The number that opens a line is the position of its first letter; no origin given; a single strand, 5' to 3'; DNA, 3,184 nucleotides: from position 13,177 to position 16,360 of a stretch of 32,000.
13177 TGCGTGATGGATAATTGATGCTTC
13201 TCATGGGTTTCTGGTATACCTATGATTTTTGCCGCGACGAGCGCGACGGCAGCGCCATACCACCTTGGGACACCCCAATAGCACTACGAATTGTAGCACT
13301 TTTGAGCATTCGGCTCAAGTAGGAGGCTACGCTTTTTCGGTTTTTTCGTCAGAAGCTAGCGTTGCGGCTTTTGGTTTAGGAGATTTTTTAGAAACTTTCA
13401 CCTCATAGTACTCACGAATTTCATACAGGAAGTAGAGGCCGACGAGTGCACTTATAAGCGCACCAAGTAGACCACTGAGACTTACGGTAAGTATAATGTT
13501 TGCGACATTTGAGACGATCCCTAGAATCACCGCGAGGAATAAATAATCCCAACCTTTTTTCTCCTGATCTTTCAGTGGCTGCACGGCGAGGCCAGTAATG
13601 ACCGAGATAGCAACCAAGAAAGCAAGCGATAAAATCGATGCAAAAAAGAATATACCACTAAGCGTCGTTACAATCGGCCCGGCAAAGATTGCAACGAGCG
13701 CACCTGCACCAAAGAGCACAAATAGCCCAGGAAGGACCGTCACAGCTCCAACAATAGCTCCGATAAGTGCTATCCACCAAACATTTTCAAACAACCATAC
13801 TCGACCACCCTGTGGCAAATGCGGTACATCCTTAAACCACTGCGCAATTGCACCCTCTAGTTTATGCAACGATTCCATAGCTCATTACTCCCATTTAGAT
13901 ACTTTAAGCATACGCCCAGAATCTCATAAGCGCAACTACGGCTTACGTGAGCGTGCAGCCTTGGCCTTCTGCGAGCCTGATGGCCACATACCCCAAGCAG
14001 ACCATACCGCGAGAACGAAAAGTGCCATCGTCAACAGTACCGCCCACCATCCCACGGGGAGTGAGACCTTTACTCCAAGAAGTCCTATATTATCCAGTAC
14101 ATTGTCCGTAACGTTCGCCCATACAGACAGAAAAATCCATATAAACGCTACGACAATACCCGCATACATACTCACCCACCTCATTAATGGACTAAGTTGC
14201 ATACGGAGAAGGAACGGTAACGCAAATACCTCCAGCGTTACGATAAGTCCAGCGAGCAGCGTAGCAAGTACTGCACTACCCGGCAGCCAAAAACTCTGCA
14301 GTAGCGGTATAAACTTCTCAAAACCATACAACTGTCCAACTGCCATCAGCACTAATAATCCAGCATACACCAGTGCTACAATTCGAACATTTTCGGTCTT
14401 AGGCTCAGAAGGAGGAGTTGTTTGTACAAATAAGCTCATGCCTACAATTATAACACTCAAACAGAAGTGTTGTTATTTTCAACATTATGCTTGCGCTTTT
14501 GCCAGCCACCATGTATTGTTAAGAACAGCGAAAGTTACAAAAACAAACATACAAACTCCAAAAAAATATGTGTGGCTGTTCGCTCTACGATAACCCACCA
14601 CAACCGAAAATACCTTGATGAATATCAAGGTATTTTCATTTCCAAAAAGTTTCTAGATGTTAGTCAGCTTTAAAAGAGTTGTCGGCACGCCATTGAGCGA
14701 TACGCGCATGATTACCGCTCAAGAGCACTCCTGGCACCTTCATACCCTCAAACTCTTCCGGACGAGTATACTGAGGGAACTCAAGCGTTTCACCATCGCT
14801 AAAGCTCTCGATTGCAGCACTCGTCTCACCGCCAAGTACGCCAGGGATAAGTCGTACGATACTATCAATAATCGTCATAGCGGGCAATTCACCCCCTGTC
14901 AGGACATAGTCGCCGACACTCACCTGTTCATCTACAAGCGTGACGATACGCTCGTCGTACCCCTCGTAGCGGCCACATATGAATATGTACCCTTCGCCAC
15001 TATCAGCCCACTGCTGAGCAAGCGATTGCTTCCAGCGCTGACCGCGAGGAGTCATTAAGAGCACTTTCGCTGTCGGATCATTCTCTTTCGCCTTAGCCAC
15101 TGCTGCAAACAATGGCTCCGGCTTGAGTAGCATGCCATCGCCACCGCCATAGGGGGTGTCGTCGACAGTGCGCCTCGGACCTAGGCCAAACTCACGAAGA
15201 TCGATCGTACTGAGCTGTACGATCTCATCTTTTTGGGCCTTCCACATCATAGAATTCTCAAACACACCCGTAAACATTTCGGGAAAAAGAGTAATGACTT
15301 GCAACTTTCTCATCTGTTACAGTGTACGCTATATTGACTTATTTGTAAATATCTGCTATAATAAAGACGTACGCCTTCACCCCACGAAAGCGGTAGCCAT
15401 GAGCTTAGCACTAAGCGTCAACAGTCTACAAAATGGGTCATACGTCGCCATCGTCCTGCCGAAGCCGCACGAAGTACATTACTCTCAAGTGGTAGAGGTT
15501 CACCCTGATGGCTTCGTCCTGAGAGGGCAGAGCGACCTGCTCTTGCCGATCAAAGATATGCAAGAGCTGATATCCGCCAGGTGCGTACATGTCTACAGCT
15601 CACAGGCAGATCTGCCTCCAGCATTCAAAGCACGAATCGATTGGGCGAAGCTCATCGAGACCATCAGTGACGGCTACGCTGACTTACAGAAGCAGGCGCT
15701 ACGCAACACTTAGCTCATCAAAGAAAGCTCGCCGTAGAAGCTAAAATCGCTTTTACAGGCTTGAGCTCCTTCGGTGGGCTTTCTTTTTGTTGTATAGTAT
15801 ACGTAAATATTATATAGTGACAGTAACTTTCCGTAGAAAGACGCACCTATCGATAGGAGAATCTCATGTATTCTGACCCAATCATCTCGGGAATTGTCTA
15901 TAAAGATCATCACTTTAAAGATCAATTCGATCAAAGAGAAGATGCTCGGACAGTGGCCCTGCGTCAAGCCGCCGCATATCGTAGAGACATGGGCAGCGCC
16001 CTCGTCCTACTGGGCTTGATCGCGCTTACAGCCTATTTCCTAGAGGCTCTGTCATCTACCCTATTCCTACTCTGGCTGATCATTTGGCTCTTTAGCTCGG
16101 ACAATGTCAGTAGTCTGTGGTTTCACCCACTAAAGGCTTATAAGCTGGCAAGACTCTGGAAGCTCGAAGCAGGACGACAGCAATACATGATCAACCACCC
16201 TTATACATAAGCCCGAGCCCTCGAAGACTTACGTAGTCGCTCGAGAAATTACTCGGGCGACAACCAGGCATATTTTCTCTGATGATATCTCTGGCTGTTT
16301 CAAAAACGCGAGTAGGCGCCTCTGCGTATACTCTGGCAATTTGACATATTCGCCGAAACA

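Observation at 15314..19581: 4.2-kb island of opposite-strand orphan genes splits the rpsP-KH-(rimM)-trmD cluster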

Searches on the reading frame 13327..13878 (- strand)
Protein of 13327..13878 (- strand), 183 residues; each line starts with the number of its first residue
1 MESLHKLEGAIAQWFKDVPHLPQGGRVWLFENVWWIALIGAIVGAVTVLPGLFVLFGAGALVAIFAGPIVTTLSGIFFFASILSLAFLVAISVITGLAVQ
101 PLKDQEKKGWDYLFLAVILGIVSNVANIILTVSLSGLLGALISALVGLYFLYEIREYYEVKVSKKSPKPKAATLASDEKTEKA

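Call 3: search_protein_families(library=pfam, proteins=[window:13327-13878:-], max_evalue=0.1)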
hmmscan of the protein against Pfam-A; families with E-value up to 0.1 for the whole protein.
window:13327-13878:- (183 aa): 2 families
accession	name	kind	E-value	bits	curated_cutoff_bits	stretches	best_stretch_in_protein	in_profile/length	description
PF05656.20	DUF805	-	0.062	14.2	25.7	0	34-130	14-96/111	Protein of unknown function (DUF805)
PF24357.1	TMD0_ABC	-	0.063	13.9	27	1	47-127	31-109/159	ABC transporter TMD0 domain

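Call 11: search_protein_families(library=ncbifam, proteins=[window:13327-13878:-], max_evalue=1)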
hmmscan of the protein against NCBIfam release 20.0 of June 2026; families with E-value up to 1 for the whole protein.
window:13327-13878:- (183 aa): 1 family
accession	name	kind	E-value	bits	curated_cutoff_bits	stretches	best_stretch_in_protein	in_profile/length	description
NF045846.1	MSC0882_dom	subfamily_domain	0.3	10.2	60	1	78-137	12-75/244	MSC_0882 family membrane protein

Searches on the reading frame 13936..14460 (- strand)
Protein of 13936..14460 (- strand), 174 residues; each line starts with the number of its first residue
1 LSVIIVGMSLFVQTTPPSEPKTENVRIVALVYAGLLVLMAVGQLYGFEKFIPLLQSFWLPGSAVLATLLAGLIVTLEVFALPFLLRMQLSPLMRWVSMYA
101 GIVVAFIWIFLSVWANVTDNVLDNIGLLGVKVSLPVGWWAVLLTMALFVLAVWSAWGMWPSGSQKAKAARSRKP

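Call 3: search_protein_families(library=pfam, proteins=[window:13936-14460:-], max_evalue=0.1)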
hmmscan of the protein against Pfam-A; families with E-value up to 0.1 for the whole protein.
window:13936-14460:- (174 aa): 1 family
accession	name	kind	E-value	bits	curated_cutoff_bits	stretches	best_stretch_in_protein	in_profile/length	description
PF07291.16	MauE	-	0.01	16.6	27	1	26-116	6-93/128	Methylamine utilisation protein MauE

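Call 11: search_protein_families(library=ncbifam, proteins=[window:13936-14460:-], max_evalue=1)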
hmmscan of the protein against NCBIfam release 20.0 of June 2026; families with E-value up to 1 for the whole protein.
window:13936-14460:- (174 aa): 1 family
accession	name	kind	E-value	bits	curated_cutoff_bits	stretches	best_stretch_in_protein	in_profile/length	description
TIGR03144.1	cytochr_II_ccsB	equivalog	0.069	12.9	187.6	1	3-160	37-190/252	c-type cytochrome biogenesis protein CcsB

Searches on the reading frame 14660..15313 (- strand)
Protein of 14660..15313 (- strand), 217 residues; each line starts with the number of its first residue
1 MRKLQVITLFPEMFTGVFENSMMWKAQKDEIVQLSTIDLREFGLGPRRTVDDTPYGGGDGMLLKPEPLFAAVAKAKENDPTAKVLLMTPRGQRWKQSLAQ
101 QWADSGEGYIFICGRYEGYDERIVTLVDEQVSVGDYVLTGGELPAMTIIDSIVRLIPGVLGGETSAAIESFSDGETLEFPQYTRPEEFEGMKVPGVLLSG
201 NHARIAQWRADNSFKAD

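Call 3: search_protein_families(library=pfam, proteins=[window:14660-15313:-], max_evalue=0.1)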
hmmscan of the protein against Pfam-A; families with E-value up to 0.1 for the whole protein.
window:14660-15313:- (217 aa): 2 families
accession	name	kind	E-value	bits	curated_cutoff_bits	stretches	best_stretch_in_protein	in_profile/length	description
PF01746.26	tRNA_m1G_MT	-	1.7e-52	178.4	27.3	1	25-215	3-188/195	tRNA (Guanine-1)-methyltransferase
PF13924.12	Lipocalin_5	-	0.086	13.2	25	0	90-127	52-87/142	Lipocalin-like domain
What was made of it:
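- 14660..15313 (-): trmD (tRNA m1G37 methyltransferase); left flank of the island. Pfam tRNA_m1G_MT, E=1.7e-52 (call 3).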

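Call 15: find_related_loci(query=window:14660-15313:-, collection=genome_contigs, flank=10000)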
Query window:14660-15313:- (217 aa) in genome_contigs; peptide patterns used: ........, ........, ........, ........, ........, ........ (x = any residue, [..] = any of these).
599 stretches matched a pattern (row limit reached: there are more); 588 encode a relative of the query (tblastn E <= 1e-3); the best 80 are kept; 80 distinct loci.
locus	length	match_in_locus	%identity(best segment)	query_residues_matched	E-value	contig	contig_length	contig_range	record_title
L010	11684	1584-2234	83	1-217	3e-123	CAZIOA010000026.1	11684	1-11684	MAG TPA_asm: uncultured Candidatus Saccharibacteria bacterium isolate SRP263527_co2_73 genome assembly, contig: NODE_492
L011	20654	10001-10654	86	1-217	3e-123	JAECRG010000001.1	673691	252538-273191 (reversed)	MAG: Candidatus Saccharibacteria bacterium isolate AER2_9 diesel_EC_AER2_2_length_673691_cov_17_320978, whole genome sho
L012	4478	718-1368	82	1-217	5e-124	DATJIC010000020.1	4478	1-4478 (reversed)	MAG TPA_asm: Verrucomicrobiia bacterium isolate SMAG_U15528 k141_10530374, whole genome shotgun sequence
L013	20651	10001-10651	82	1-217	3e-122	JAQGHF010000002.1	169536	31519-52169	MAG: Candidatus Saccharibacteria bacterium isolate RYN_426 scaffold_1243873, whole genome shotgun sequence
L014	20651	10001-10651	82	1-217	3e-122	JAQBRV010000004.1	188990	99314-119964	MAG: Candidatus Saccharibacteria bacterium isolate RYN_410 scaffold_2265057, whole genome shotgun sequence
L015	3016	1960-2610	83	1-217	2e-126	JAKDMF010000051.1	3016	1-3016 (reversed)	MAG: bacterium isolate 46_S60 46_S60_NODE_2938_length_3016_cov_14.875718, whole genome shotgun sequence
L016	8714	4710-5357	84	1-216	6e-122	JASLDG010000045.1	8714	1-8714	MAG: Candidatus Saccharimonadales bacterium isolate SHSU.bins.118 k141_12528810, whole genome shotgun sequence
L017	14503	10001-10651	82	1-217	2e-119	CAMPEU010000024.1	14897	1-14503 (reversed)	MAG: uncultured Candidatus Saccharibacteria bacterium isolate ERR4918all_bin.1_MetaWRAP_v1.1_MAG genome assembly, contig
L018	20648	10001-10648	81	1-216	2e-118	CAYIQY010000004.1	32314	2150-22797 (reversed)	MAG TPA_asm: uncultured Candidatus Saccharibacteria bacterium isolate ERP119705_co25_180 genome assembly, contig: NODE_6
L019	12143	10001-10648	80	1-216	3e-118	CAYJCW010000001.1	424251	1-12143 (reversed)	MAG TPA_asm: uncultured Candidatus Saccharibacteria bacterium isolate ERP123247_co1_9 genome assembly, contig: NODE_2_le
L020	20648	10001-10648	80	1-216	3e-118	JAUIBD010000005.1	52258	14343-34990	MAG: bacterium isolate 6_bin.24 NODE_807_length_52258_cov_1.850396, whole genome shotgun sequence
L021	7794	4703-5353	78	1-217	2e-117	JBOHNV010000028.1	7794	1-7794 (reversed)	MAG: Candidatus Microsaccharimonas sp. isolate SD8049_metabat2.bin.6 NODE_205_length_7794_cov_0.983044, whole genome sho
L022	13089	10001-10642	80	1-214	2e-117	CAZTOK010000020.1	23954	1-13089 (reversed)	MAG TPA_asm: uncultured Candidatus Saccharibacteria bacterium isolate SRP200132_co1_475 genome assembly, contig: NODE_36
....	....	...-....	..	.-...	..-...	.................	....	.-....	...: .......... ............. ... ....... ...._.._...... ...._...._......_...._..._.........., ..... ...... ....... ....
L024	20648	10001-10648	79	1-216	8e-116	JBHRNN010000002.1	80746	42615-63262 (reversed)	MAG: Candidatus Saccharimonas sp. isolate 758__bin.19 NODE_18_length_80746_cov_23.9983_ID_27569, whole genome shotgun se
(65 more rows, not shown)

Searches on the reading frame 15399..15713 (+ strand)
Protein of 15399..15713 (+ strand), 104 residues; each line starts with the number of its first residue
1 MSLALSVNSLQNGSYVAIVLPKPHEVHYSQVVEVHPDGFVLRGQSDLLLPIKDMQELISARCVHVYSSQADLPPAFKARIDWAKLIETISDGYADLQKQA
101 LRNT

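Call 3: search_protein_families(library=pfam, proteins=[window:15399-15713:+], max_evalue=0.1)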
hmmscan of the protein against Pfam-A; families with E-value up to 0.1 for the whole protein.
window:15399-15713:+ (104 aa): 0 families

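Call 11: search_protein_families(library=ncbifam, proteins=[window:15399-15713:+], max_evalue=1)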
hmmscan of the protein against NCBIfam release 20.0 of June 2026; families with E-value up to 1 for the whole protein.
window:15399-15713:+ (104 aa): 0 families

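Call 12: search_protein_families(library=phrogs, proteins=[window:15399-15713:+], max_evalue=1)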
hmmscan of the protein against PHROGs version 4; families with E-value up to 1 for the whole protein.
window:15399-15713:+ (104 aa): 1 family
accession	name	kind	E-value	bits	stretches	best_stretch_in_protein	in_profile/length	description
phrog_10928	-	unknown function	0.18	13.1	1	52-85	27-61/78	-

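Call 13: search_protein_families(library=padloc, proteins=[window:15399-15713:+], max_evalue=1)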
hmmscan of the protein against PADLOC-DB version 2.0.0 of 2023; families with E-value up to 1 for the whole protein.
window:15399-15713:+ (104 aa): 0 families

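Call 62: list_cluster_members(proteins=[window:15399-15713:+, window:15866-16210:+, window:16418-16678:+, window:16813-18246:+, window:18375-19388:+])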
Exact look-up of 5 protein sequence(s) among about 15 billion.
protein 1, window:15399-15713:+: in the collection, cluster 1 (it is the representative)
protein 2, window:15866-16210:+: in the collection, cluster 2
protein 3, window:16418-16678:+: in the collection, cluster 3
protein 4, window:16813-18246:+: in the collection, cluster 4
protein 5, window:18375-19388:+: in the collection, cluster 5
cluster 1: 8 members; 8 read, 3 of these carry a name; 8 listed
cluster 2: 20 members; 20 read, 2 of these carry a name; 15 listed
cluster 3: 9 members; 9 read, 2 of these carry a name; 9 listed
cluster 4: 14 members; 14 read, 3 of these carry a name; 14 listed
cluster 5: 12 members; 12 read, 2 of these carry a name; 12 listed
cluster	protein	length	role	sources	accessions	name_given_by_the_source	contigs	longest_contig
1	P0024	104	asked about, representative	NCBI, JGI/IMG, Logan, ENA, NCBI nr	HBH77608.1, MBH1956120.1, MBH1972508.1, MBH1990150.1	TPA: hypothetical protein DDX46_02560 [Candidatus Saccharibacteria bacterium] | hypothetical protein [Candidatus Saccharibacteria bacterium]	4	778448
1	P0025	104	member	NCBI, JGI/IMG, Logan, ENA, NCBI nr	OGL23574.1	hypothetical protein A2791_01900 [Candidatus Saccharibacteria bacterium ... | MAG: hypothetical protein A2791_01900 [Candidatus Saccharibacteria bacterium ...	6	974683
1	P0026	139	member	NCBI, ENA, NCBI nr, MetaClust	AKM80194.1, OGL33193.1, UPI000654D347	MAG: hypothetical protein UW38_C0001G0332 [Candidatus Saccharibacteria bacterium ... | status=active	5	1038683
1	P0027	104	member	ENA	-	-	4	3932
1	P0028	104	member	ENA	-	-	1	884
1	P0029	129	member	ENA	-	-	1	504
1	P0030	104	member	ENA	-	-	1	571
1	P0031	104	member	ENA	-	-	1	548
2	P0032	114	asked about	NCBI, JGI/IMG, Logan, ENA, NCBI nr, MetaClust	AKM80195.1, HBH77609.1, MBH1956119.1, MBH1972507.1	TPA: hypothetical protein DDX46_02565 [Candidatus Saccharibacteria bacterium] | MAG: hypothetical protein UW38_C0001G0333 [Candidatus Saccharibacteria bacterium ... | \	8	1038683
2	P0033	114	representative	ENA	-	-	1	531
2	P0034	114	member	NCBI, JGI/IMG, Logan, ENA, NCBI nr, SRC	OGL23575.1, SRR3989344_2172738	hypothetical protein A2791_01905 [Candidatus Saccharibacteria bacterium ... | MAG: hypothetical protein A2791_01905 [Candidatus Saccharibacteria bacterium ...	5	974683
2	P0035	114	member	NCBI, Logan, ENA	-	-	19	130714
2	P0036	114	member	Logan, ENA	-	-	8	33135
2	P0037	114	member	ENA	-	-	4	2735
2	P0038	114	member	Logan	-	-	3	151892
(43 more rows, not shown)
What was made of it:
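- The ORFs are intact in all strains sampled: 8 cluster members for A and 20 for B at 90% identity or more (call 62).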

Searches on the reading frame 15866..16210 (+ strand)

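Call 3: search_protein_families(library=pfam, proteins=[window:15866-16210:+], max_evalue=0.1)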
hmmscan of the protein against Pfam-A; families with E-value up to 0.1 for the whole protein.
window:15866-16210:+ (114 aa): 1 family
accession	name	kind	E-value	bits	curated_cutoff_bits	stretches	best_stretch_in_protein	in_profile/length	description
PF12650.12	DUF3784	-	0.033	14.8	28.1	1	37-75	41-79/94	Domain of unknown function (DUF3784)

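Call 11: search_protein_families(library=ncbifam, proteins=[window:15866-16210:+], max_evalue=1)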
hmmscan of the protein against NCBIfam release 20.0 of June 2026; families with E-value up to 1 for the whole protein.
window:15866-16210:+ (114 aa): 1 family
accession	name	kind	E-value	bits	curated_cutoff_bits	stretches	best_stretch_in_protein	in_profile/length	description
TIGR02210.1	rodA_shape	equivalog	0.0075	15.4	336.7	1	40-99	146-206/357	rod shape-determining protein RodA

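Call 12: search_protein_families(library=phrogs, proteins=[window:15866-16210:+], max_evalue=1)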
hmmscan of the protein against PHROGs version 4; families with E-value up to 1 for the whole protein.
window:15866-16210:+ (114 aa): 1 family
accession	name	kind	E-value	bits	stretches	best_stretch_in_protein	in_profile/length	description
phrog_29461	-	unknown function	0.21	11.9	1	78-109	212-244/269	-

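Call 13: search_protein_families(library=padloc, proteins=[window:15866-16210:+], max_evalue=1)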
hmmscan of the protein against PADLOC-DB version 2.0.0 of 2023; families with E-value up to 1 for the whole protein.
window:15866-16210:+ (114 aa): 0 families
